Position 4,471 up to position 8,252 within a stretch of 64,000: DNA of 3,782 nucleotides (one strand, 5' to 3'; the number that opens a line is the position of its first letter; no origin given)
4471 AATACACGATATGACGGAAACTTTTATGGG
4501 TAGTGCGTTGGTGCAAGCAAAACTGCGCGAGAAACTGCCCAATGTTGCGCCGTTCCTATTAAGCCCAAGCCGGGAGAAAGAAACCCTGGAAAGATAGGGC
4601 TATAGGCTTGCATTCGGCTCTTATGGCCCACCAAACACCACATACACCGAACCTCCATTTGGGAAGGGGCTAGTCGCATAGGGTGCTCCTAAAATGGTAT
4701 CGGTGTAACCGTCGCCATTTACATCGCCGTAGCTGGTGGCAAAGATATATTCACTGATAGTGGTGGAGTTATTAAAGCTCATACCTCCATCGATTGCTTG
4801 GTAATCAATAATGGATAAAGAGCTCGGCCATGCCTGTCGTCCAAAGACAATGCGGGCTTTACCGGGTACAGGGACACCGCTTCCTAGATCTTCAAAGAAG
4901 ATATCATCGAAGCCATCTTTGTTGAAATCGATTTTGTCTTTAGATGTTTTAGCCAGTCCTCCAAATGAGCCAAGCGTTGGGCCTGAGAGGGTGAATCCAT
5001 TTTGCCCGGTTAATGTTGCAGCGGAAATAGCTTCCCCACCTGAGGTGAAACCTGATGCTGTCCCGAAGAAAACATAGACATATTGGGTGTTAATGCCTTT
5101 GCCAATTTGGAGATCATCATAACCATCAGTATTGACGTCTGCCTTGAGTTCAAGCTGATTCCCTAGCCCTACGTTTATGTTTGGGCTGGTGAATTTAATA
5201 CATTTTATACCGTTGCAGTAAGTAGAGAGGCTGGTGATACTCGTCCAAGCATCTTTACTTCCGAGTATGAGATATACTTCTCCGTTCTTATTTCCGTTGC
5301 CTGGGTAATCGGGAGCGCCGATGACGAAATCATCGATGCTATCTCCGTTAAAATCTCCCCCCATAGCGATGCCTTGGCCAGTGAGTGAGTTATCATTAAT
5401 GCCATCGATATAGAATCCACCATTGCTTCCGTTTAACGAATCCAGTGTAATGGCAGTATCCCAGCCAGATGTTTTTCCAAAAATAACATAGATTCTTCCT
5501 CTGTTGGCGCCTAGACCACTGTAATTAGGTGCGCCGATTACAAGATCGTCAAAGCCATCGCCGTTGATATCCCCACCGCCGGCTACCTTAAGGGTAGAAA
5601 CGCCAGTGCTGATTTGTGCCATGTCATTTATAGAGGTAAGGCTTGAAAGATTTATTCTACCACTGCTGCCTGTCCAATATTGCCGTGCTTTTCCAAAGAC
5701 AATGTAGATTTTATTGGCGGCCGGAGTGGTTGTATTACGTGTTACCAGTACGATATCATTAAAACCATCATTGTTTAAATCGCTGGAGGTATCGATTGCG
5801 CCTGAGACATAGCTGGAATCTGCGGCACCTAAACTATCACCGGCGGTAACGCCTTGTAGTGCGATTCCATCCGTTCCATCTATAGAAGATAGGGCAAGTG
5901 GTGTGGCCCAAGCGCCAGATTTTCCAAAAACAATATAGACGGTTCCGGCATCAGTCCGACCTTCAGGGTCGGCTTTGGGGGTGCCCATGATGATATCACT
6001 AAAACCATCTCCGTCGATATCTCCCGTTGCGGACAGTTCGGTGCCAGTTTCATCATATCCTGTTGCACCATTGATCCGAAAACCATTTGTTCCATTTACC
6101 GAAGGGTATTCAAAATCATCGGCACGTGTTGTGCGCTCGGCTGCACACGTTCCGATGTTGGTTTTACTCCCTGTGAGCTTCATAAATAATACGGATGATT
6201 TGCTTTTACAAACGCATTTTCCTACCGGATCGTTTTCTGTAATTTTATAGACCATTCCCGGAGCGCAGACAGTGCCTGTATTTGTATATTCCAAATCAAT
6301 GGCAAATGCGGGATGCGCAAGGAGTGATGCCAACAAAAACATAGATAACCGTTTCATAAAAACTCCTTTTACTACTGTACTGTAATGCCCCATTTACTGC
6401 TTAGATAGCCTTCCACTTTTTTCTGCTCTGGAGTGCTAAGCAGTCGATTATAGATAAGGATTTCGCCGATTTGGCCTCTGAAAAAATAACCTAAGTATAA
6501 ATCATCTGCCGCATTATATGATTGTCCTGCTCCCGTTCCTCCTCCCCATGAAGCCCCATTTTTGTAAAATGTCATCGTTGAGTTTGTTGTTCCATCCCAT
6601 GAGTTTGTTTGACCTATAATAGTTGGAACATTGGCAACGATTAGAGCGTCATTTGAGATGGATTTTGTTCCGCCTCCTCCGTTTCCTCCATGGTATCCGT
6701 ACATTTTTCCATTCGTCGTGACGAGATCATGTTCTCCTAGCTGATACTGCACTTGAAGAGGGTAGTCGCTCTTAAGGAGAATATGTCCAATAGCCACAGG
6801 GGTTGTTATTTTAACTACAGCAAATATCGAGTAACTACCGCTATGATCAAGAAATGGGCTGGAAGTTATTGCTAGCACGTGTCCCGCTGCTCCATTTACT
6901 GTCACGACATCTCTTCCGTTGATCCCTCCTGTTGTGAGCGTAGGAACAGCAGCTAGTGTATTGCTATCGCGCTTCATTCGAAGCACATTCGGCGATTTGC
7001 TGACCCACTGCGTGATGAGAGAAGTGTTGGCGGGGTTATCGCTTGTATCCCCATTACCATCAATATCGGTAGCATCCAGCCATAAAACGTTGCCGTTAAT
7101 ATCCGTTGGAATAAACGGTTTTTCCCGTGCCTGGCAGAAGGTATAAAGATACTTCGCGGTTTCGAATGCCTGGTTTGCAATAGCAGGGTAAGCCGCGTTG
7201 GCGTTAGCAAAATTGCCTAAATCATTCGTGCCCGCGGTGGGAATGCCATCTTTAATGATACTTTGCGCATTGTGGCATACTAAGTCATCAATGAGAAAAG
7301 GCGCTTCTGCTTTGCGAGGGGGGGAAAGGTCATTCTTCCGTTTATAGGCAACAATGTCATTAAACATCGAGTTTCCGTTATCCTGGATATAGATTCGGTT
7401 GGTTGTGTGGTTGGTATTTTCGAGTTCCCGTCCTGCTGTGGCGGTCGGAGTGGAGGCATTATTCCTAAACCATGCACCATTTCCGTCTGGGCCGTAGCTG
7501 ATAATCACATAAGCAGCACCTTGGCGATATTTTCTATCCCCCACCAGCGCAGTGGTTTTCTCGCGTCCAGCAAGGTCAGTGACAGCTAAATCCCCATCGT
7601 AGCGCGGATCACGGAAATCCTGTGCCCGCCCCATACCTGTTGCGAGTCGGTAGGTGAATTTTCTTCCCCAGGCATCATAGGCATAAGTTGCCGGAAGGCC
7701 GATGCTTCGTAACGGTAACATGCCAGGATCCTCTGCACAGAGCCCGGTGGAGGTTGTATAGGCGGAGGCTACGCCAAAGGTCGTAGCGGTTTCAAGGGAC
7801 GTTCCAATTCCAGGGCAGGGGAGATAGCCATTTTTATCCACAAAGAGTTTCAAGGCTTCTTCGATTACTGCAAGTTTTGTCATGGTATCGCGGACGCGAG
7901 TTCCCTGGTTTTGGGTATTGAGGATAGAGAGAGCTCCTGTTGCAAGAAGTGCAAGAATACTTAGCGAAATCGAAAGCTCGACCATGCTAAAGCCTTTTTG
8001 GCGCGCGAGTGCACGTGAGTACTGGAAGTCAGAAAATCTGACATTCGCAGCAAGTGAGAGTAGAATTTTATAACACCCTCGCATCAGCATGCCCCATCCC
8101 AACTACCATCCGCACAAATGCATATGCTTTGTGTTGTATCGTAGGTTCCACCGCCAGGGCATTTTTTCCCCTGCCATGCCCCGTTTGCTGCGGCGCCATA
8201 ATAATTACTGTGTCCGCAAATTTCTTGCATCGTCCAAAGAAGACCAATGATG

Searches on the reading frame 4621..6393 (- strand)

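Call 23: search_protein_families(library=ncbifam, proteins=[window:4621-6393:-], max_evalue=1e-20)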
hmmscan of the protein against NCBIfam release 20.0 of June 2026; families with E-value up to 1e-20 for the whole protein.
window:4621-6393:- (590 aa): 0 families

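Call 58: search_protein_families(library=pfam, proteins=[window:4621-6393:-], max_evalue=0.001)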
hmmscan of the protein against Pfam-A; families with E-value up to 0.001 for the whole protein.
window:4621-6393:- (590 aa): 2 families
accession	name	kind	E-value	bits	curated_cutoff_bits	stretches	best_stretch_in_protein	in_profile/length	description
PF01839.29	FG-GAP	-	7e-39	131.6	22.1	4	122-155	6-37/37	FG-GAP repeat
PF13517.12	FG-GAP_3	-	6.7e-10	39.9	26.9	1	205-286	1-61/61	FG-GAP-like repeat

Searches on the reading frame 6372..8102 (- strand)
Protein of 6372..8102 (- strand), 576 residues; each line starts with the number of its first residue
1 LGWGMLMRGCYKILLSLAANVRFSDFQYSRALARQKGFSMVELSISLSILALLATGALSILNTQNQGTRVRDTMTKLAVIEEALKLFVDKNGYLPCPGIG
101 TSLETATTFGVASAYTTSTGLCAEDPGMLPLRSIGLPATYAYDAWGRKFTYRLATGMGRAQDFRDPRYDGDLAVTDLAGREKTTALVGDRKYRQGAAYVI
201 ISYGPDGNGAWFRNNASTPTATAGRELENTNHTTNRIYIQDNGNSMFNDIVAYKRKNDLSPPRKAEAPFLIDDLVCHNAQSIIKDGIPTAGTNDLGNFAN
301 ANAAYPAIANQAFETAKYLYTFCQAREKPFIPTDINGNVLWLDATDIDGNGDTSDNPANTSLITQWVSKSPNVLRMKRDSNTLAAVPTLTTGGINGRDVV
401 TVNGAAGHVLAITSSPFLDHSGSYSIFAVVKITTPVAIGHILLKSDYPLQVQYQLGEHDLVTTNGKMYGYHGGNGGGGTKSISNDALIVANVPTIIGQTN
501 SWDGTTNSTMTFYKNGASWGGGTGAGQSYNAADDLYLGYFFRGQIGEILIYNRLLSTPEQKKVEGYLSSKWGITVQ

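Call 23: search_protein_families(library=ncbifam, proteins=[window:6372-8102:-], max_evalue=1e-20)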
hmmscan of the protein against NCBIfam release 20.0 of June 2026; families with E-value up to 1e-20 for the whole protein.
window:6372-8102:- (576 aa): 0 families

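Call 58: search_protein_families(library=pfam, proteins=[window:6372-8102:-], max_evalue=0.001)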
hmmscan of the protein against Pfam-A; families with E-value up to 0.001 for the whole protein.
window:6372-8102:- (576 aa): 2 families
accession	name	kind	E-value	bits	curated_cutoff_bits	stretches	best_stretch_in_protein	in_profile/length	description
PF07963.17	N_methyl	-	6.8e-06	25.9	21.2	1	33-58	2-27/27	Prokaryotic N-terminal methylation motif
PF13385.13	Laminin_G_3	-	0.00069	20.2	27.6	1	413-559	10-149/151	Concanavalin A-like lectin/glucanases superfamily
